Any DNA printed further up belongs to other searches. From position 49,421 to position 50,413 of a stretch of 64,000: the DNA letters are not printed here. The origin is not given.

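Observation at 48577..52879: Pathway logic: GMD plus CapE/PseB-like dehydratase plus WecB-like epimerase, but reductase, aminotransferase and synthase steps are absent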

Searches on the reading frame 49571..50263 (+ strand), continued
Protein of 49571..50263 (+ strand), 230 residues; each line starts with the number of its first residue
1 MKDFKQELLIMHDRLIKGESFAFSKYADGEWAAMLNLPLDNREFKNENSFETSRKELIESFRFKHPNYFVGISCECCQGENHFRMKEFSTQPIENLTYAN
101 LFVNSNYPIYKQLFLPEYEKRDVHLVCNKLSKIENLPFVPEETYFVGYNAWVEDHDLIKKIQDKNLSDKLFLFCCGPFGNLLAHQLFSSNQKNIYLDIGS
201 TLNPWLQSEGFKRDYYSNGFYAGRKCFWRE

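Call 44: fold_search(model_id=the predicted structure, library=pdb)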
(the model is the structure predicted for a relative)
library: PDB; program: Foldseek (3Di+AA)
matches with E <= 10: 292; with E <= 0.001: 3
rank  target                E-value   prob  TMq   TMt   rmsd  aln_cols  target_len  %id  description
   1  4phr                  1.2e-07  1.00  0.62  0.53   4.8       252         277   15  Domain of unknown function 1792 (DUF1792) with manganese (released 2014-08-06)
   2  4pfx                  1.1e-06  1.00  0.62  0.53   5.0       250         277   16  The highly conserved domain of unknown function 1792 has a distinct glycosyltransferase fold (released 2014-07-23)
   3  5v4a_A                2.2e-06  1.00  0.63  0.55   4.8       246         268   14  A New Glycosyltransferase (DUF1792) from Streptococcus sanguinis (released 2017-09-13)
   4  5wfg_A                7.1e-02  0.72  0.40  0.46   6.7       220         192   11  Crystal structure of the TarA wall teichoic acid glycosyltransferase bound to UDP (released 2019-01-16)
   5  5wb4_B                7.1e-02  0.69  0.40  0.46   7.0       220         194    9  Crystal structure of the TarA wall teichoic acid glycosyltransferase (released 2019-01-16)
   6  5koh_C                7.1e-02  0.11  0.20  0.10  14.8       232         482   10  Nitrogenase MoFeP from Gluconacetobacter diazotrophicus in dithionite reduced state (released 2016-09-21)
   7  5koh_A                9.2e-02  0.10  0.20  0.10  14.4       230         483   11  Nitrogenase MoFeP from Gluconacetobacter diazotrophicus in dithionite reduced state (released 2016-09-21)
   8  5wb4_E                1.5e-01  0.51  0.40  0.46   6.6       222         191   10  Crystal structure of the TarA wall teichoic acid glycosyltransferase (released 2019-01-16)
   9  7mpk_C                1.6e-01  0.54  0.41  0.46   6.6       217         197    9  Crystal structure of TagA with UDP-GlcNAc (released 2021-12-29)
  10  9un3_B                1.8e-01  0.12  0.24  0.09  16.8       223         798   10  native NMDA receptor-GluN1/N2B in the open state (released 2026-02-18)
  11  5wb4_C                2.5e-01  0.41  0.40  0.45   6.8       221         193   10  Crystal structure of the TarA wall teichoic acid glycosyltransferase (released 2019-01-16)
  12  9hbc_A                3.0e-01  0.06  0.19  0.10  14.3       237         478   11  A. vinelandii nitrogenase MoFe protein Anc2 (released 2025-09-10)
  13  8w14_B                4.1e-01  0.33  0.26  0.37   4.4        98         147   14  Rhodanese-like domain from Acinetobacter baumannii 118362 (released 2024-09-25)
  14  3ict_B                4.7e-01  0.13  0.28  0.14  12.7       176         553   12  Crystal structure of reduced Bacillus anthracis CoADR-RHD (released 2009-11-17)
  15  4xpi_C                4.7e-01  0.06  0.20  0.11  14.1       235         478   11  Fe protein independent substrate reduction by nitrogenase variants altered in intramolecular electron transfer (released 2015-10-14)
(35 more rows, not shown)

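Call 52: find_related_loci(query=A2, collection=viral_contigs, flank=10000)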
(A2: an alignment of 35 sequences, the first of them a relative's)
Query A2 (230 aa) in viral_contigs; peptide patterns used: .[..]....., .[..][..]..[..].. (x = any residue, [..] = any of these).
142 stretches matched a pattern; 121 encode a relative of the query (tblastn E <= 1e-3); the best 80 are kept; 80 distinct loci.
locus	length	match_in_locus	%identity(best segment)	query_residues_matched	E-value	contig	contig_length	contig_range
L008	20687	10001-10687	63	1-228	3e-93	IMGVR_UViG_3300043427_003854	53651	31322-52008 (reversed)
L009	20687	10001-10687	58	1-228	4e-90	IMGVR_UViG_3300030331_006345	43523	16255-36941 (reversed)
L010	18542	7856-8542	59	1-228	4e-88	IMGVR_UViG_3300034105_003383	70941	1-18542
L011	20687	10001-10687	56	1-228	9e-87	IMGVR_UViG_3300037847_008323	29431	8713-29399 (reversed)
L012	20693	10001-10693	58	1-230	7e-87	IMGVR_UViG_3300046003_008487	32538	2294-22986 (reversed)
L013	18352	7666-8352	56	1-228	8e-87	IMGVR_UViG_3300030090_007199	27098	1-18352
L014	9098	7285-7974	58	1-228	5e-86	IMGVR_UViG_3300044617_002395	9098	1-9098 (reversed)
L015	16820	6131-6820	55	1-229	1e-85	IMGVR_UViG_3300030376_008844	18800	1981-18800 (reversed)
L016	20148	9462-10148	56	1-229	3e-82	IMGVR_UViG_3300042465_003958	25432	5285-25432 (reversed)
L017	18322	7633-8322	56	1-228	3e-82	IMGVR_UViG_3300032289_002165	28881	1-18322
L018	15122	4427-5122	52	1-228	2e-81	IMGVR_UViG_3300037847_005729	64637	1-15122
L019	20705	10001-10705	56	1-228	2e-79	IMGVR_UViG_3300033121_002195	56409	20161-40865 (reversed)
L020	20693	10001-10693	55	1-228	3e-78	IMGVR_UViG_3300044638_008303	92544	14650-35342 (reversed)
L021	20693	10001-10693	55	1-228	3e-78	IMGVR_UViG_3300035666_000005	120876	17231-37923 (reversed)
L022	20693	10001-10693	52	1-228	2e-75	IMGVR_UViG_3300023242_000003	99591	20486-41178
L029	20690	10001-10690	53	1-228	2e-71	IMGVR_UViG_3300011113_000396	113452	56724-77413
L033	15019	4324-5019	49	2-228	7e-71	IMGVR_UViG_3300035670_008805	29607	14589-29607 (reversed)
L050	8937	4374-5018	47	1-216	1e-63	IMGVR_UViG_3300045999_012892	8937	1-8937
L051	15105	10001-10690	55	1-229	1e-85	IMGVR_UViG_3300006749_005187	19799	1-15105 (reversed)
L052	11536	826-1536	47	1-228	3e-63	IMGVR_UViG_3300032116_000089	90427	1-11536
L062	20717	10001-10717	45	2-230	1e-60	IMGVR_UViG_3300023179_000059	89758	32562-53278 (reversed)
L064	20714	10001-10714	44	2-230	8e-60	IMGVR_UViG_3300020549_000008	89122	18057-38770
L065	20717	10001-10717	44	2-230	9e-60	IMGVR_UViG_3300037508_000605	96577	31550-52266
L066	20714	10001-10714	45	2-230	4e-60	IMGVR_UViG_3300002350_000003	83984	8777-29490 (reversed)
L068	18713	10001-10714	44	2-230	8e-60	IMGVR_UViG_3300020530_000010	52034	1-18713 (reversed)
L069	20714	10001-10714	45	2-230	4e-60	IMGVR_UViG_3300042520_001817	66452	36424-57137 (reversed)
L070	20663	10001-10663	50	17-228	4e-60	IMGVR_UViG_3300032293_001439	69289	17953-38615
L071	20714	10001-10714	49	2-230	1e-59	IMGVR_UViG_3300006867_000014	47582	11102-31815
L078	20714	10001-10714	43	2-230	5e-58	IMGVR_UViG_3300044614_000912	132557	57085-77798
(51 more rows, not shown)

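Call 57: search_protein_families(library=pfam, proteins=[L013:14775-16130:+, L078:4378-5490:+, L019:6221-6865:+, L070:1125-2780:+, L065:8368-9219:+, L078:5486-6481:+, L062:12733-13212:+, L078:11159-11923:+, L071:10717-11163:+, L070:5277-6011:+], max_evalue=0.01)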
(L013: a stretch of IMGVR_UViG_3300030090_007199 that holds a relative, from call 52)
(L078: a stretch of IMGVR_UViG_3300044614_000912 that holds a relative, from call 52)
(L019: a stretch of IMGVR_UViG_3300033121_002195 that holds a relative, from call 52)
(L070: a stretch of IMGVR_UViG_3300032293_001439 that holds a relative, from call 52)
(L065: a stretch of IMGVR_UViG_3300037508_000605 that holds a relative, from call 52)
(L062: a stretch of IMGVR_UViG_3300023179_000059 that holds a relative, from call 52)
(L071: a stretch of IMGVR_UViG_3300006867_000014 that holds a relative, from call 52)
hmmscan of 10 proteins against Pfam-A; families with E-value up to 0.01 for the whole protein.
L013:14775-16130:+ (452 aa): 4 families
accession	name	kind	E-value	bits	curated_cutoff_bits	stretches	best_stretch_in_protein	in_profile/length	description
PF13419.12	HAD_2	-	8.4e-29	101.4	23.8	1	5-186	1-177/178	Haloacid dehalogenase-like hydrolase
PF00702.32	Hydrolase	-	1.1e-19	72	26.4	1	2-181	1-191/191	haloacid dehalogenase-like hydrolase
PF00483.29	NTP_transferase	-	4.3e-15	56.4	21.2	1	224-443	6-233/245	Nucleotidyl transferase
PF12804.13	NTP_transf_3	-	1.1e-05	26.1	27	1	221-355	2-128/160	MobA-like NTP transferase domain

L078:4378-5490:+ (371 aa): 2 families
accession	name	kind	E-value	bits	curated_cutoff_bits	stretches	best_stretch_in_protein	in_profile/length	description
PF00534.26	Glycos_transf_1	-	3.6e-13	49.9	26.4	1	235-297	79-139/172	Glycosyl transferases group 1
PF13692.12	Glyco_trans_1_4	-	6.3e-09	36.7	27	1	219-299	37-125/142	Glycosyl transferases group 1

L019:6221-6865:+ (215 aa): 1 family
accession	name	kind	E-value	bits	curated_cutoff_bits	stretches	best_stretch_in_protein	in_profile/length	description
PF05050.19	Methyltransf_21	-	1.2e-14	55.3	22.7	1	21-189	1-172/173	Methyltransferase FkbM domain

L070:1125-2780:+ (552 aa): 4 families
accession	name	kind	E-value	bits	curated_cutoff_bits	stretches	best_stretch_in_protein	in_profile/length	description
PF00534.26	Glycos_transf_1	-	1.8e-12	47.6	26.4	1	303-368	80-145/172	Glycosyl transferases group 1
PF13692.12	Glyco_trans_1_4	-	2.2e-07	31.6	27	1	307-364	68-126/142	Glycosyl transferases group 1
PF20706.3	GT4-conflict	-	0.001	18.6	26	1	307-353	273-319/385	Family 4 Glycosyltransferase in conflict systems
PF13524.12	Glyco_trans_1_2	-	0.0063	16.9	25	0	306-420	37-138/144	Glycosyl transferase-like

L065:8368-9219:+ (284 aa): 0 families

L078:5486-6481:+ (332 aa): 3 families
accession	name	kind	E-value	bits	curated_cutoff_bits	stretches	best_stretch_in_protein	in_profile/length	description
PF00534.26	Glycos_transf_1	-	4.4e-19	69.1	26.4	1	216-304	81-171/172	Glycosyl transferases group 1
PF13692.12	Glyco_trans_1_4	-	2.3e-12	47.8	27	1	217-291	66-142/142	Glycosyl transferases group 1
PF13524.12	Glyco_trans_1_2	-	6.6e-08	33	25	1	213-311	32-134/144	Glycosyl transferase-like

L062:12733-13212:+ (160 aa): 0 families

L078:11159-11923:+ (255 aa): 0 families

L071:10717-11163:+ (149 aa): 0 families

L070:5277-6011:+ (245 aa): 0 families

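Call 58: search_protein_families(library=pfam, proteins=[L066:7663-8421:+, L064:13334-14089:+, L069:13316-14032:-, L011:12926-13603:+, L052:5023-8424:-, L078:17726-20674:-, L051:8035-8991:+, L015:12438-13244:+, L018:10139-10822:+, L068:5480-5893:+], max_evalue=0.01)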
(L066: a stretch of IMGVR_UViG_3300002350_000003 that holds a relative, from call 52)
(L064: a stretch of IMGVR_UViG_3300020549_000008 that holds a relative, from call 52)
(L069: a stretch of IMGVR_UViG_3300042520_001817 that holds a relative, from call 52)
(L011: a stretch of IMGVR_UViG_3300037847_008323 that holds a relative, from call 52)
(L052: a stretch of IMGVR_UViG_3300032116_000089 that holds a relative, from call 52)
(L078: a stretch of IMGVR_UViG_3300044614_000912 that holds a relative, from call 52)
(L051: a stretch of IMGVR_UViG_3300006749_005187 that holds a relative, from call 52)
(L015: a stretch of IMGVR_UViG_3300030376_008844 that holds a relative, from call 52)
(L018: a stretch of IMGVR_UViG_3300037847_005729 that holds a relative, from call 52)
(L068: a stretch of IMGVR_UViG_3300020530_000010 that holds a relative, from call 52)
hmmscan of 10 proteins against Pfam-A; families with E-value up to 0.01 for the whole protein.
L066:7663-8421:+ (253 aa): 1 family
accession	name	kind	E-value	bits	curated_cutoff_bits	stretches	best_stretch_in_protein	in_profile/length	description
PF20202.4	DUF6564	-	9.3e-06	25.9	25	1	58-150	19-119/230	Domain of unknown function (DUF6564)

L064:13334-14089:+ (252 aa): 0 families

L069:13316-14032:- (238 aa): 0 families

L011:12926-13603:+ (226 aa): 1 family
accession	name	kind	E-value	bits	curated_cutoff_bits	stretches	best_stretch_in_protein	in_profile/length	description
PF07507.16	WavE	-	0.00013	21.8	27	1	24-193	35-217/305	WavE lipopolysaccharide synthesis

L052:5023-8424:- (1133 aa): 0 families

L078:17726-20674:- (982 aa): 0 families

L051:8035-8991:+ (319 aa): 0 families

L015:12438-13244:+ (269 aa): 1 family
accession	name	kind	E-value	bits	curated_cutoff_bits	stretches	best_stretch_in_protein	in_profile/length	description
PF08716.15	CoV_NSP7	-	0.0088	17.1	25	0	68-111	29-72/83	Coronavirus replicase NSP7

L018:10139-10822:+ (228 aa): 2 families
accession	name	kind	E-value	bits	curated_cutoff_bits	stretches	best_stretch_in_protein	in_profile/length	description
PF00923.25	TAL_FSA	-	1.1e-24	87.8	27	1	11-208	10-240/285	Transaldolase/Fructose-6-phosphate aldolase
PF00405.22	Transferrin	-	0.0048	16.6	20.3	1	106-169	26-87/328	Transferrin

L068:5480-5893:+ (138 aa): 0 families
